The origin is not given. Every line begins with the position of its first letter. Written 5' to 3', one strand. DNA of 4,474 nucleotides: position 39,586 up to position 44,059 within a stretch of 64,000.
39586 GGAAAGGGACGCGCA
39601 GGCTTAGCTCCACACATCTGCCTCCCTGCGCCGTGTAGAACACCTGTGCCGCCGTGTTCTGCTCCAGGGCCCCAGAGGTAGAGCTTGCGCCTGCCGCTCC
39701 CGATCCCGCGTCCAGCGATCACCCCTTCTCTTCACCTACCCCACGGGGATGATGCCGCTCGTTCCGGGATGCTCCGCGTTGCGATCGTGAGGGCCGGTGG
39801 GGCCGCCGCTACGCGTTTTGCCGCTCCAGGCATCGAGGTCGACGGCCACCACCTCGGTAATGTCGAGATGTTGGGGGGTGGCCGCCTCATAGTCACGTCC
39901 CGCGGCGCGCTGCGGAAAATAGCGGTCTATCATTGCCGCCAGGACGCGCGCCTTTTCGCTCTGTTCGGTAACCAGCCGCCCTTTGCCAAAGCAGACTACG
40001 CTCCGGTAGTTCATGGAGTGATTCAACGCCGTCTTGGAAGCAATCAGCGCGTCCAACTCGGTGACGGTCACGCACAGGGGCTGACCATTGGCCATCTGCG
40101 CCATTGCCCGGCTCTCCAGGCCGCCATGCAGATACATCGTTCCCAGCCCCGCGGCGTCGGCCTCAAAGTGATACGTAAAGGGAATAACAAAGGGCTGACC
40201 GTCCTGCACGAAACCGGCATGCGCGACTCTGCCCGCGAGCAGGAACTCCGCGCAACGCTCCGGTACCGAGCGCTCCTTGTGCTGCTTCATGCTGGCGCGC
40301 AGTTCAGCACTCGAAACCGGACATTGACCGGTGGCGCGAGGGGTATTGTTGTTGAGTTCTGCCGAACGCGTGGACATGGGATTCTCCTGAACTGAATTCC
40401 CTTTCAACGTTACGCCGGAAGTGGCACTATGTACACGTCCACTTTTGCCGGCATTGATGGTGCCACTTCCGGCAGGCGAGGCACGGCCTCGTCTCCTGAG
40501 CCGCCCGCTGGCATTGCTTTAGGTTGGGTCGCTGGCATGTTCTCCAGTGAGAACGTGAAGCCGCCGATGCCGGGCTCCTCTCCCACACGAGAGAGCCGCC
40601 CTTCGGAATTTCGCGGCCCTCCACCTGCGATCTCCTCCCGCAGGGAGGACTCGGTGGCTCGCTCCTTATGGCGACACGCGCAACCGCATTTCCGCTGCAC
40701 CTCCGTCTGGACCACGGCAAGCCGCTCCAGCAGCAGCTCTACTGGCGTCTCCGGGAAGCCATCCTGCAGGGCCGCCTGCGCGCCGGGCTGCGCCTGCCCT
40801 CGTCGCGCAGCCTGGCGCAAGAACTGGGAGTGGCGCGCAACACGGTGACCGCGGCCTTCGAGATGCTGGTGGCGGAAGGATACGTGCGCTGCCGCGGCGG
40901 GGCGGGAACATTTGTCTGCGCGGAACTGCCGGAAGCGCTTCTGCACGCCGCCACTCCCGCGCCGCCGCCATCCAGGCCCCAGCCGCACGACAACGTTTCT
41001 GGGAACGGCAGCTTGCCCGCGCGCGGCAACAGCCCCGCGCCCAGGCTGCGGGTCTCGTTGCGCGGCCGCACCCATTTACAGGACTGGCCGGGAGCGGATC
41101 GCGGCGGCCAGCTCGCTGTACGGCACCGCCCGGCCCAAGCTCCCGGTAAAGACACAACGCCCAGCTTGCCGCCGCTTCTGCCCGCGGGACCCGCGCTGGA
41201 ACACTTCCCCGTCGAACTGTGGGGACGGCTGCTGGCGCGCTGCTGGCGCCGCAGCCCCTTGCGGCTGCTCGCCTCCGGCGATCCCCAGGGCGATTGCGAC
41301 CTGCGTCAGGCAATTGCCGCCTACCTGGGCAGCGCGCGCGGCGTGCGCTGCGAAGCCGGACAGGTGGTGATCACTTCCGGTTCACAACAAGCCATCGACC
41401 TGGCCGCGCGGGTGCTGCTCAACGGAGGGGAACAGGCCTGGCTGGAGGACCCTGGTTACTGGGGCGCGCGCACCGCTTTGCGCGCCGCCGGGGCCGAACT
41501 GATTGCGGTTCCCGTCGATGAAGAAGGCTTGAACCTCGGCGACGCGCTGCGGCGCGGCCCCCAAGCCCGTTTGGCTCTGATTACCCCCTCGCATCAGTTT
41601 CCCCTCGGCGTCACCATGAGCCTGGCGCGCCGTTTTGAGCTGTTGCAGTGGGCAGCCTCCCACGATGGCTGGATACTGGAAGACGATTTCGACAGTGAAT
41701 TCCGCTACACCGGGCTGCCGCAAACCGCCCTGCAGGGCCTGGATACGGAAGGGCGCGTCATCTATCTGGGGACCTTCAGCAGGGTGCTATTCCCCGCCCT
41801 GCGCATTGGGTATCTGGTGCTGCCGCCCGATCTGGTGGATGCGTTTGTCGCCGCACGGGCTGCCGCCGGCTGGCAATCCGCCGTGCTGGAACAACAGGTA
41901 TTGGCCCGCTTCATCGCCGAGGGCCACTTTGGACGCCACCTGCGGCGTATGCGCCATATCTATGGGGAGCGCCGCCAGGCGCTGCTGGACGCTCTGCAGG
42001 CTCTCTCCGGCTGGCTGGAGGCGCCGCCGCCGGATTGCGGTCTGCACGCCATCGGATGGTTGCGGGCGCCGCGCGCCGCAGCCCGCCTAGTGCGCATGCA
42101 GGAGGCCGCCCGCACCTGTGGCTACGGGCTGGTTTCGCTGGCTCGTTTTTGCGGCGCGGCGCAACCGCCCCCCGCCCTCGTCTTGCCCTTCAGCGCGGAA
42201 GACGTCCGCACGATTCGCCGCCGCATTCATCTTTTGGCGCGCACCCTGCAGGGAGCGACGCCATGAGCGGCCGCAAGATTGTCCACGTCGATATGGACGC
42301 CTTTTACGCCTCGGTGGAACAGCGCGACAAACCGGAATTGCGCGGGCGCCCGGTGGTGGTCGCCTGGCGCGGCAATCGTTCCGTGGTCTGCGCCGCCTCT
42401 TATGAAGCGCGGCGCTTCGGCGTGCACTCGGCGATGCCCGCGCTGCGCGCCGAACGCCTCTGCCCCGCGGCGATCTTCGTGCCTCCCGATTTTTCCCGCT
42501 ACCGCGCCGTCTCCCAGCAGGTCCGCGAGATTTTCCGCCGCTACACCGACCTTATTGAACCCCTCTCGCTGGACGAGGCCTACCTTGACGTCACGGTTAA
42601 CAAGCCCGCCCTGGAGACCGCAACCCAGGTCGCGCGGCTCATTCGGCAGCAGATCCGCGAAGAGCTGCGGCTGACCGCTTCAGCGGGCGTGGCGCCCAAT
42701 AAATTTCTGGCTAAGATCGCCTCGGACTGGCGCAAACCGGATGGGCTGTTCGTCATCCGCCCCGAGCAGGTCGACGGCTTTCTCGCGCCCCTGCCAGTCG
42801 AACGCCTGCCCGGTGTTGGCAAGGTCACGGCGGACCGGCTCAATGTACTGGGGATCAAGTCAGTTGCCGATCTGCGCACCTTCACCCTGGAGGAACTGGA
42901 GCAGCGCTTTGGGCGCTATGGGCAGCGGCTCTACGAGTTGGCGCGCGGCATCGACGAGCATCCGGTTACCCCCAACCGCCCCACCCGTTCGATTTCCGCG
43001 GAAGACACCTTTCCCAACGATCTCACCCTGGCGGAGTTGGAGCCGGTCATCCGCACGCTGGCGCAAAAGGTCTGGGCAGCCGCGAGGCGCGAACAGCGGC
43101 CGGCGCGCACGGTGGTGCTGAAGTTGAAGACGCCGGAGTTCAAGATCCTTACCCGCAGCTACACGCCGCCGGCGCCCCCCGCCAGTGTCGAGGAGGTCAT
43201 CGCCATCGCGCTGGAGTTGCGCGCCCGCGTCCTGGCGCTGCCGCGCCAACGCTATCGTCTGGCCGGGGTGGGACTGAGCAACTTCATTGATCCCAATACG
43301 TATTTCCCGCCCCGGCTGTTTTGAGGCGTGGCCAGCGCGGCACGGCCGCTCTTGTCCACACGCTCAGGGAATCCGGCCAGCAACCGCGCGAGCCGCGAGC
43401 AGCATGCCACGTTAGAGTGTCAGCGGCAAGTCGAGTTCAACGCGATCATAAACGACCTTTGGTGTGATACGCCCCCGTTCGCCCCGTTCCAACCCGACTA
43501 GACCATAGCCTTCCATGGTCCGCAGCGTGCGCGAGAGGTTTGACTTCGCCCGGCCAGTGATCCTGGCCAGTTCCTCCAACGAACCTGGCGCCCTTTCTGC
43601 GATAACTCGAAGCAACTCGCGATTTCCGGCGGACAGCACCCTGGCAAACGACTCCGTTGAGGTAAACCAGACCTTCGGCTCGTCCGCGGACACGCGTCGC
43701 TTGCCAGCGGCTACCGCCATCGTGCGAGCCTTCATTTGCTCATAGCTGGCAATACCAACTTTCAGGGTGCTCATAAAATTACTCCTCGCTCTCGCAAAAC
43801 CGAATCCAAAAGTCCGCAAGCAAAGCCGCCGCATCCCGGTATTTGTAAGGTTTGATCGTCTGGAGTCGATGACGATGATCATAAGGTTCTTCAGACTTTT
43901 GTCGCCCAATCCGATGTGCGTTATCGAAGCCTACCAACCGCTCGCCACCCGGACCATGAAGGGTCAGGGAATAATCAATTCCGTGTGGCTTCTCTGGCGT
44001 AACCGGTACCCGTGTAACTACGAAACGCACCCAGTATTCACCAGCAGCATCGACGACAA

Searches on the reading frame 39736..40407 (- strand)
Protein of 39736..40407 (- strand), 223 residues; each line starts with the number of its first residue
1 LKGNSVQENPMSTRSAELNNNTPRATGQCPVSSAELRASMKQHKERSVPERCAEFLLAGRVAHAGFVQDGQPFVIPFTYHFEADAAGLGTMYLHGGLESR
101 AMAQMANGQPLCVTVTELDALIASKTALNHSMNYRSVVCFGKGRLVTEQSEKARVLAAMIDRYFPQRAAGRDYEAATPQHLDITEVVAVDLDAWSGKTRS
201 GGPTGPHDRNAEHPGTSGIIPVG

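Call 38: search_protein_families(library=pfam, proteins=[window:39736-40407:-])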
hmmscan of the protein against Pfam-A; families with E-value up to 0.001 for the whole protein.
window:39736-40407:- (223 aa): 2 families
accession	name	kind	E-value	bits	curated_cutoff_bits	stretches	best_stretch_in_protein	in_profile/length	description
PF12900.13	Pyridox_ox_2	-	1e-28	100.5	27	1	50-197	3-139/140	Pyridoxamine 5'-phosphate oxidase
PF01243.27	PNPOx_N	-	0.00088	20.1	28.1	0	52-171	5-98/120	Pyridoxamine 5'-phosphate oxidase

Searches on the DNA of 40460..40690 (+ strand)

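Call 35: search_dna_similar(query=window:40478-40672:+, collection=plasmids, mode=distant, max_evalue=0.001)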
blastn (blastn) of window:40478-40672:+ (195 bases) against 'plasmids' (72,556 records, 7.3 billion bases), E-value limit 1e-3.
No match.

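Call 83: search_rna_families(source=window, start=40460, end=40690, threshold=evalue, max_evalue=10, show_alignments=2)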
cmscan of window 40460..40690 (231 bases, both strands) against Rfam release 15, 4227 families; matches with E-value up to 10: 7.
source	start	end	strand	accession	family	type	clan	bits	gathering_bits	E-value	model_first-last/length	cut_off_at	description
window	40562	40615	+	RF03067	terC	Cis-reg;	-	16.6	39.9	1.7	1-59/59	no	terC RNA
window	40538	40635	-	RF03984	MIR2933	Gene; miRNA;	-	15.3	70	1.4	1-112/112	no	MIR2933 microRNA precursor family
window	40577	40657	+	RF01752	psaA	Cis-reg;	-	15.2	50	0.14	1-197/197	no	psaA RNA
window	40598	40651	+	RF01677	P35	Gene; sRNA;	-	14.9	70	6.5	1-62/62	no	Pseudomonas sRNA P35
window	40603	40644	-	RF03001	leuA-Halobacteria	Cis-reg;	-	10.7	47.9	7.3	1-53/53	no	leuA-Halobacteria RNA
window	40479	40536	+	RF00192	BLV_package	Cis-reg;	-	10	70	9.1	1-55/55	no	Bovine leukaemia virus RNA packaging signal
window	40483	40502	+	RF02216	ZNFX1-AS1_2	Gene; lncRNA;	-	8.3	45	8.5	72-93/93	no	ZNFX1 antisense RNA 1 conserved region 2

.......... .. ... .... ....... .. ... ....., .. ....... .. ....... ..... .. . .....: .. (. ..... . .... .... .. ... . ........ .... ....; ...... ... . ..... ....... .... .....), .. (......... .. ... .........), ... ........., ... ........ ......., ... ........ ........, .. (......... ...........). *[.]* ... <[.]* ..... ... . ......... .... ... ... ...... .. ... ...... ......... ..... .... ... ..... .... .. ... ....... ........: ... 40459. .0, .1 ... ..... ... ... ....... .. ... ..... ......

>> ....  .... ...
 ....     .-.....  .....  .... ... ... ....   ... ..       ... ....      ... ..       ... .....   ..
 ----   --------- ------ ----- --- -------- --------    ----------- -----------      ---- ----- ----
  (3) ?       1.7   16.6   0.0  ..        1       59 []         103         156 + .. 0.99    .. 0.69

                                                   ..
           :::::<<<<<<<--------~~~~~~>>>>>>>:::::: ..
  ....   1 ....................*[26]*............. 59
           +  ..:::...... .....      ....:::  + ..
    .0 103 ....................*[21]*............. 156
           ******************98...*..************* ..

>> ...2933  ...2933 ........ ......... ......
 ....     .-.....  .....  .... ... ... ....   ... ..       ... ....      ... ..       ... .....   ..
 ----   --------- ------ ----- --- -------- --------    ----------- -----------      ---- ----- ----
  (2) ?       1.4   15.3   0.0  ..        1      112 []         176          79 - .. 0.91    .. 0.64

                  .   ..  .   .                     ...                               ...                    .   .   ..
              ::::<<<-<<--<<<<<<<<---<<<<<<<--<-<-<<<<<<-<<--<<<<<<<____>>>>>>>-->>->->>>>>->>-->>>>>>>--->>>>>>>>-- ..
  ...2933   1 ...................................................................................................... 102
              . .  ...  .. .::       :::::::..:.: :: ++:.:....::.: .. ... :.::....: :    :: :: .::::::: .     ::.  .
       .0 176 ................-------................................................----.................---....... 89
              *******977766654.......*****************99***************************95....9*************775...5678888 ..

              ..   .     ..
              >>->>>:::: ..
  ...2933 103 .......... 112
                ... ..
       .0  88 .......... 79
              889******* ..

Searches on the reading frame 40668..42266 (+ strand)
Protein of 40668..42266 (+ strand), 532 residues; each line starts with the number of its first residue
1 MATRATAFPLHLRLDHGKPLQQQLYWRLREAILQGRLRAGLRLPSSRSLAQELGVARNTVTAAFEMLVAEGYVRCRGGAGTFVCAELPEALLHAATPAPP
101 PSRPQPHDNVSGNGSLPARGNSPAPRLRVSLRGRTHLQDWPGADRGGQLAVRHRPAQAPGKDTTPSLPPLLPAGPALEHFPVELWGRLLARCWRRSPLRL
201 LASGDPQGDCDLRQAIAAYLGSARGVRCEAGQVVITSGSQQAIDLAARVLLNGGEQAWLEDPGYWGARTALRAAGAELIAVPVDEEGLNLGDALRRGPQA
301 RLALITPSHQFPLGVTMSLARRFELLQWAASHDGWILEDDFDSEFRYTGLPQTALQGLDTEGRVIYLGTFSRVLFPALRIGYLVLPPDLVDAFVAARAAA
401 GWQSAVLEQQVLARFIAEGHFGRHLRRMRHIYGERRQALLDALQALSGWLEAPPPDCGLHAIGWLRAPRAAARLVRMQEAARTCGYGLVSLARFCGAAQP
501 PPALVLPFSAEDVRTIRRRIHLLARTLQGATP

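Call 34: find_encoding_contigs(protein=window:40668-42266:+, flank=10000, max_places=10)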
Protein window:40668-42266:+ (532 aa): no gene with exactly this product is on record in the collection.

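Call 38: search_protein_families(library=pfam, proteins=[window:40668-42266:+])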
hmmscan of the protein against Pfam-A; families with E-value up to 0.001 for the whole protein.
window:40668-42266:+ (532 aa): 4 families
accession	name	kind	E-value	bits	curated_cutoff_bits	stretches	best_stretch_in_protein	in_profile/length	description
PF00155.27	Aminotran_1_2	-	1.6e-24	87.2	19.7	1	202-452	37-298/361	Aminotransferase class I and II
PF00392.27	GntR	-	2.3e-18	66.1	27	1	20-83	1-64/64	Bacterial regulatory proteins, gntR family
PF13545.12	HTH_Crp_2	-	0.00027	21.3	27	0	41-77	19-56/70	Crp-like helix-turn-helix domain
PF14502.12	HTH_41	-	0.00089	19.1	25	0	38-83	1-48/48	Helix-turn-helix domain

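Call 39: find_homologous_proteins(query=window:40668-42266:+, max_evalue=1e-60)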
Query window:40668-42266:+ (532 aa): 5660 proteins with E <= 1e-60 among 8000 candidates; the best 120 are listed.
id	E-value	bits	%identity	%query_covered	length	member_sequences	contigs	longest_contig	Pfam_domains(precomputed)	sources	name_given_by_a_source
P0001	0.0e+0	1194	100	100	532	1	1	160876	PF00155.28,PF00392.28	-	-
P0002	8.1e-217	740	68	99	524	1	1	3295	PF00155.28,PF00392.28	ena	-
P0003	9.9e-136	472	52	95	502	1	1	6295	PF00155.28,PF00392.28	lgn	-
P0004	1.0e-135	472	49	96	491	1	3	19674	PF00155.28,PF00392.28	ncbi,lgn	-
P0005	4.0e-135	470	51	94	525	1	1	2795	PF00155.28,PF00392.28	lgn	-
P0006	4.5e-135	470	53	87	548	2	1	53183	PF00155.28,PF00392.28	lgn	-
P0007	6.8e-135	469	54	86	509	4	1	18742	PF00155.28,PF00392.28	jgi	jgi:GntR family transcriptional regulator/MocR family aminotransferase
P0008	1.6e-134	468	55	84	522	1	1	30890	PF00155.28,PF00392.28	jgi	jgi:GntR family transcriptional regulator/MocR family aminotransferase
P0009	1.8e-134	468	48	98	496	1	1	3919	PF00155.28,PF00392.28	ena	-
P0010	2.3e-134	467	49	100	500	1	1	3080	PF00155.28,PF00392.28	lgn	-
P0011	2.6e-134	467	50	96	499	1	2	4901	PF00155.28,PF00392.28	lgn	-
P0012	3.0e-134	467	50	97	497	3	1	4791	PF00155.28,PF00392.28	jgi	jgi:GntR family transcriptional regulator/MocR family aminotransferase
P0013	3.5e-134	467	51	97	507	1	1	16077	PF00155.28,PF00392.28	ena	-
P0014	4.9e-134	466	50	100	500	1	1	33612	PF00155.28,PF00392.28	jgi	jgi:GntR family transcriptional regulator/MocR family aminotransferase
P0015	5.4e-134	466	54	84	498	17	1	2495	PF00155.28,PF00392.28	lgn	-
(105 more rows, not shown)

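Call 40: find_encoding_contigs(protein=P0002, flank=10000, max_places=5)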
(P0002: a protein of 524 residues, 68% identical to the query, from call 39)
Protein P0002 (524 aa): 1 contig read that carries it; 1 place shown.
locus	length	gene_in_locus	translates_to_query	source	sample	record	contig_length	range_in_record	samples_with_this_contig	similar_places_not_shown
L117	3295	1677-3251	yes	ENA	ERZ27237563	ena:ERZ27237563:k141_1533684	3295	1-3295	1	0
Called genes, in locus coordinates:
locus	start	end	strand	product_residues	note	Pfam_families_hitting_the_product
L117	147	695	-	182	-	PF00583:Acetyltransf_1, PF13673:Acetyltransf_10, PF13508:Acetyltransf_7, PF08445:FR47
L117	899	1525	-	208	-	PF12900:Pyridox_ox_2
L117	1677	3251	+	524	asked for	PF00392:GntR, PF00155:Aminotran_1_2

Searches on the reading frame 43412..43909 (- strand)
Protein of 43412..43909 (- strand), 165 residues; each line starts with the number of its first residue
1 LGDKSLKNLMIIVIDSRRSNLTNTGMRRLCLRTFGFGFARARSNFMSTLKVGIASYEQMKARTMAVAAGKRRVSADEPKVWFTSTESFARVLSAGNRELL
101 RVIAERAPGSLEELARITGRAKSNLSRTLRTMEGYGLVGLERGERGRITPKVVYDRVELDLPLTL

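Call 38: search_protein_families(library=pfam, proteins=[window:43412-43909:-])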
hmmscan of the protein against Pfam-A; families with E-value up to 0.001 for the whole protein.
window:43412-43909:- (165 aa): 5 families
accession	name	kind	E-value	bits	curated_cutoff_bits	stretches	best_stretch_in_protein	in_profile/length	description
PF25212.1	HVO_A0114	-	3.8e-20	71.9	27.6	1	77-157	5-84/84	HVO_A0114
PF09339.16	HTH_IclR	-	7.5e-07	29.3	22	1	99-138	8-48/52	IclR helix-turn-helix domain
PF12840.13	HTH_20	-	1.4e-06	28.6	27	1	97-138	7-48/51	Helix-turn-helix domain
PF13463.12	HTH_27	-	0.00016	22.3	22.2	1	94-144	3-54/68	Winged helix DNA-binding domain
PF01047.28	MarR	-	0.00027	21.2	24.6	1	98-138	7-47/59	MarR family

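Call 92: search_protein_families(library=ncbifam, proteins=[window:43412-43909:-], max_evalue=0.001)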
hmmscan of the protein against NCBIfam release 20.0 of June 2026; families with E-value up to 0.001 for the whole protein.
window:43412-43909:- (165 aa): 0 families
